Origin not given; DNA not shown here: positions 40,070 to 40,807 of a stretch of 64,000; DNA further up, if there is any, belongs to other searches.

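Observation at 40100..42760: RpoH-like sigma factor divergent from an M29-type aminopeptidase, with an insulated opposite-strand small gene next door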

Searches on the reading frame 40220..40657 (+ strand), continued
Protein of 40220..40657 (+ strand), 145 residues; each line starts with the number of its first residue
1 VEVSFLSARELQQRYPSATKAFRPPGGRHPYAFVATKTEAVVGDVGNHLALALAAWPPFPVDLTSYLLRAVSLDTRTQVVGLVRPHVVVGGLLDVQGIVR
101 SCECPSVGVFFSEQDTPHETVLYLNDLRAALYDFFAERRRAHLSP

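Call 57: search_solved_structures(query=A5, max_evalue=10)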
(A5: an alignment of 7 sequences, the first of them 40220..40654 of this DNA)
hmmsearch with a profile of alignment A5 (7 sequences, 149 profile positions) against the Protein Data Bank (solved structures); distinct sequences matched with E-value up to 10: 3.
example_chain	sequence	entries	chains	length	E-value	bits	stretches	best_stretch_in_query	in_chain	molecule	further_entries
5k9z_A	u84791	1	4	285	0.01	18.7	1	37-112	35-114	Putative short-chain dehydrogenase/reductase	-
7qrw_A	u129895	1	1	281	1.3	11.8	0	29-63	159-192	Isoform 4 of Tripartite motif-containing protein 3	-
3gz8_A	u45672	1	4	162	1.4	11.8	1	12-98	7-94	MutT/nudix family protein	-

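Call 88: search_protein_families(library=padloc, proteins=[window:40220-40654:+, L001:11572-12288:+], max_evalue=0.001)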
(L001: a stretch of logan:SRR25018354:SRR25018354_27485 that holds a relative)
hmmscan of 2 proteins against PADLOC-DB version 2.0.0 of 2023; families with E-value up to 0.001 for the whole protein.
window:40220-40654:+ (145 aa): 0 families

L001:11572-12288:+ (238 aa): 1 family
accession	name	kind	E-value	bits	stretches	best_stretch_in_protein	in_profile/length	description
PDLC02203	MzaA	-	2.6e-17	60.3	1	48-120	437-508/683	-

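Call 89: search_protein_families(library=phrogs, proteins=[window:40220-40654:+, P0002, P0123, P0124], max_evalue=0.01)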
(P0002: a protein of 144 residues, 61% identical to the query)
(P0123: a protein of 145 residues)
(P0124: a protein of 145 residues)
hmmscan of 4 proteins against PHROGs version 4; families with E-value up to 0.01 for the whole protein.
window:40220-40654:+ (145 aa): 0 families

P0002 (144 aa): 0 families

P0123 (145 aa): 0 families

P0124 (145 aa): 0 families
